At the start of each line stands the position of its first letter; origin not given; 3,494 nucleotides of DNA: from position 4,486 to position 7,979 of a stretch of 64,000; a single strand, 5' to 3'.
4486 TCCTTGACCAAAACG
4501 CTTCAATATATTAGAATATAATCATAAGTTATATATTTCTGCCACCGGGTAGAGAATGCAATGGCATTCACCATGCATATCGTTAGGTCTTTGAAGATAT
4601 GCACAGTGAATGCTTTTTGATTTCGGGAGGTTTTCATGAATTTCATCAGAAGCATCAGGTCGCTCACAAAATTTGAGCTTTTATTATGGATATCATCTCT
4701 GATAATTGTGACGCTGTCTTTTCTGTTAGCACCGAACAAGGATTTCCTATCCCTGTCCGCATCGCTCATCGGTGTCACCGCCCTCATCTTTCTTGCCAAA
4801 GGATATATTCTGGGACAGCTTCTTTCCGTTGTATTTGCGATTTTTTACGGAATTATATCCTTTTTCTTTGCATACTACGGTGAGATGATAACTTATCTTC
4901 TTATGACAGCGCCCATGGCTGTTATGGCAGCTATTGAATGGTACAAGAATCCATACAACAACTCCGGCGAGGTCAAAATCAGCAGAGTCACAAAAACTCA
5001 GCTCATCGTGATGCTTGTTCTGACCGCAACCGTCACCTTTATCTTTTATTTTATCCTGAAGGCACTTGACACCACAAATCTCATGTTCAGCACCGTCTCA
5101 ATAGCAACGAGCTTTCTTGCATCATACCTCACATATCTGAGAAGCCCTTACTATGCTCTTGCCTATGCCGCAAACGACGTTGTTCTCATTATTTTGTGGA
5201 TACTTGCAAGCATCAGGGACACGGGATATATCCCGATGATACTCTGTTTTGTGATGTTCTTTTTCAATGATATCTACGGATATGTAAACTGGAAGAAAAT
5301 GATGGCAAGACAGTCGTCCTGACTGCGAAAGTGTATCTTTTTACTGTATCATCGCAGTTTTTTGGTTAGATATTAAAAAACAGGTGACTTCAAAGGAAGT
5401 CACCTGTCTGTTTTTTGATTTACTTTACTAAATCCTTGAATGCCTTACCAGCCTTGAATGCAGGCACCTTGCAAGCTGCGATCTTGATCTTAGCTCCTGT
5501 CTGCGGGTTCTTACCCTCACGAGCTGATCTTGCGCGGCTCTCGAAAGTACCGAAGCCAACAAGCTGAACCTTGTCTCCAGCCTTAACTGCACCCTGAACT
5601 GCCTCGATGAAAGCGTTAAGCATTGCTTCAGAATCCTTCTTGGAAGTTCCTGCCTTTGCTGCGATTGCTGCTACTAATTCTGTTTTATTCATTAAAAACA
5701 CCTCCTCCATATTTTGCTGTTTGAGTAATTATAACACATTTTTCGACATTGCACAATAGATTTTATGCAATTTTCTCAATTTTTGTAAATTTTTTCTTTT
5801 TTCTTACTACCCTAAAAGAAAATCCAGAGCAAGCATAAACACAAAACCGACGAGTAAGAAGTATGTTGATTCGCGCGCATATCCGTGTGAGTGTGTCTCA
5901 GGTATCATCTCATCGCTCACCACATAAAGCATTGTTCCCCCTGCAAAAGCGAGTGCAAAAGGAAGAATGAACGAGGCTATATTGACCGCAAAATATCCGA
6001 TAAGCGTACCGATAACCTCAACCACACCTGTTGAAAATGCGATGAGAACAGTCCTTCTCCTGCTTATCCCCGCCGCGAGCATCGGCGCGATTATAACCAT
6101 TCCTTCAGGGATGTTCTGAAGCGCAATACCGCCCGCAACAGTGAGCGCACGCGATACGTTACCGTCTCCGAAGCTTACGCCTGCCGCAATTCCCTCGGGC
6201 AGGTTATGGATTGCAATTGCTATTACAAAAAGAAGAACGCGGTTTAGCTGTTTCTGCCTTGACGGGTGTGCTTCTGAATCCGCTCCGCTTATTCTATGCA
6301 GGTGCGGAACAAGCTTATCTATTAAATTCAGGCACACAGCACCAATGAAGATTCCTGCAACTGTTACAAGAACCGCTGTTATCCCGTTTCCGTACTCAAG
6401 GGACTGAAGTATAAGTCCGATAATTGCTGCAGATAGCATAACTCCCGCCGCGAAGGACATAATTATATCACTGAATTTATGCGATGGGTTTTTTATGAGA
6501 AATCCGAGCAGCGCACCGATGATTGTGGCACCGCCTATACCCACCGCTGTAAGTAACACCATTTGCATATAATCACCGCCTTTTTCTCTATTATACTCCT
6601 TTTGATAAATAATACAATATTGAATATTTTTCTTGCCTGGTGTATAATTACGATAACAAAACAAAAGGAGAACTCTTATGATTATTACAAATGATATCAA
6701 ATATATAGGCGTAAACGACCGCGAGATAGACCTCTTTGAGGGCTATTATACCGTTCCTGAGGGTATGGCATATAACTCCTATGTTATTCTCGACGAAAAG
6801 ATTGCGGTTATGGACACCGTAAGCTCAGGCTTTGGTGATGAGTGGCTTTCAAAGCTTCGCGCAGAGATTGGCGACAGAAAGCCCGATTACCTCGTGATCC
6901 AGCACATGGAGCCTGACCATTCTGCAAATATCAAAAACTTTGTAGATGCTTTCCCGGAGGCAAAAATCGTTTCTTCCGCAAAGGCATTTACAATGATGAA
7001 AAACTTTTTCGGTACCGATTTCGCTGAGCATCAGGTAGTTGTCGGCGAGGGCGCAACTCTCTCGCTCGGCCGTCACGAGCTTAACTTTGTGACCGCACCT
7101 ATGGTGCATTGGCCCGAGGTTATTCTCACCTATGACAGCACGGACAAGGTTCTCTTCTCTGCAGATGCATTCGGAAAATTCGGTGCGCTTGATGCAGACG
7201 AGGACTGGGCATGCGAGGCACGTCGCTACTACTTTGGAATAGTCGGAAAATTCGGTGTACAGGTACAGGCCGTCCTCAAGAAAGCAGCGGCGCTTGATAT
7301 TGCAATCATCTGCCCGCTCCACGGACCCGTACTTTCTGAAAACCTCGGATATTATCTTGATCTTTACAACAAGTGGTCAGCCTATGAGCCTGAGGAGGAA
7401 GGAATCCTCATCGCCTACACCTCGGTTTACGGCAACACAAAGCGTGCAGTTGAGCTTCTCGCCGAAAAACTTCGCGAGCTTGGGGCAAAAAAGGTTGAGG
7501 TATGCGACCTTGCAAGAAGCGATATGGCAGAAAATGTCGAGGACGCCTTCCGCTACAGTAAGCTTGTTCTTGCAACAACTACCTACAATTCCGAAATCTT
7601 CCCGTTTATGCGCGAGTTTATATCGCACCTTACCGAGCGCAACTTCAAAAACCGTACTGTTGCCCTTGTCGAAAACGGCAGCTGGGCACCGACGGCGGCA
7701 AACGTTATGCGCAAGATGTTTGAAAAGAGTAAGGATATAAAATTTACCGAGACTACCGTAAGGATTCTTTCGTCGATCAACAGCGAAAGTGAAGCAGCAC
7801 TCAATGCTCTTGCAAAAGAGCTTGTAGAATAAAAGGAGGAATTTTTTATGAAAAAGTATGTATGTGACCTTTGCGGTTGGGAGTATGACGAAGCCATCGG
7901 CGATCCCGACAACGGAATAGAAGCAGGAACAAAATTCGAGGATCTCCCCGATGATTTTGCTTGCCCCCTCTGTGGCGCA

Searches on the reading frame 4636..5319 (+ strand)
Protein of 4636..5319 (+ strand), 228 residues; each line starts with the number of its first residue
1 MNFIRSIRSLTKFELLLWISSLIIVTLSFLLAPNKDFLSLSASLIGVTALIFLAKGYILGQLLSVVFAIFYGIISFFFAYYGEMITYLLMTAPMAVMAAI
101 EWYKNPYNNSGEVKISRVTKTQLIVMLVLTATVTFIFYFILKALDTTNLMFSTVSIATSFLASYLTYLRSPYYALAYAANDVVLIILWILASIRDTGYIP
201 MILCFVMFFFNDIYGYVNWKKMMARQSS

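Call 16: search_protein_families(library=pfam, proteins=[window:4636-5319:+], max_evalue=0.01)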
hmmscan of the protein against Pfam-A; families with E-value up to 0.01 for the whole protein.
window:4636-5319:+ (228 aa): 2 families
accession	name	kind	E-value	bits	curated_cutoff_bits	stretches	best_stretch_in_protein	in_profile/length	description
PF04973.17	NMN_transporter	-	3.6e-31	108.9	27.3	1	38-221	3-175/175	Nicotinamide mononucleotide transporter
PF09852.15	DUF2079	-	0.00089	18.9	28.2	1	19-150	227-353/459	Predicted membrane protein (DUF2079)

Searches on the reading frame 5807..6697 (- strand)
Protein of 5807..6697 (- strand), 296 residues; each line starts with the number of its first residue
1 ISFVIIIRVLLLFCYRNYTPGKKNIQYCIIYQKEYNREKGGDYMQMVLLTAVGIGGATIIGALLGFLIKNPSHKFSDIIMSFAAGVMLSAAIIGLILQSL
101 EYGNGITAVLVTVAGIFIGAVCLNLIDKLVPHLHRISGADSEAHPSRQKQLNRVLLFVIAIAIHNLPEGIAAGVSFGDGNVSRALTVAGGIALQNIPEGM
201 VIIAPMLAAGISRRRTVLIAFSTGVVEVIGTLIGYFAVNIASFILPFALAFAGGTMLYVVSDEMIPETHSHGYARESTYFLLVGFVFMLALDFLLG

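Call 16: search_protein_families(library=pfam, proteins=[window:5807-6697:-], max_evalue=0.01)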
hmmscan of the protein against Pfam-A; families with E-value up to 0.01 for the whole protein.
window:5807-6697:- (296 aa): 1 family
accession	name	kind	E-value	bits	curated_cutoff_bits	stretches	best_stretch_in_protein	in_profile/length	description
PF02535.28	Zip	-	6.5e-29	101.6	35.1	2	138-291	162-322/323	ZIP Zinc transporter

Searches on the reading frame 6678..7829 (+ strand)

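Call 16: search_protein_families(library=pfam, proteins=[window:6678-7829:+], max_evalue=0.01)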
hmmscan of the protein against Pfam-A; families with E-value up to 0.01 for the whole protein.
window:6678-7829:+ (384 aa): 5 families
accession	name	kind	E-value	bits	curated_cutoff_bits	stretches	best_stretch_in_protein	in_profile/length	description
PF19583.5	ODP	-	2.1e-18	67.3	27.2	1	32-216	3-194/194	ODP family beta lactamase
PF00753.33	Lactamase_B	-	9.4e-11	42.4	22.7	1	32-213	6-194/196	Metallo-beta-lactamase superfamily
PF12724.12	Flavodoxin_5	-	3.8e-09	37.4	27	1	244-352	1-104/145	Flavodoxin domain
PF00258.30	Flavodoxin_1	-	5.6e-06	27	25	1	245-357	1-119/143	Flavodoxin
PF03358.20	FMN_red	-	0.0064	16.5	24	0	252-338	14-119/152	NADPH-dependent FMN reductase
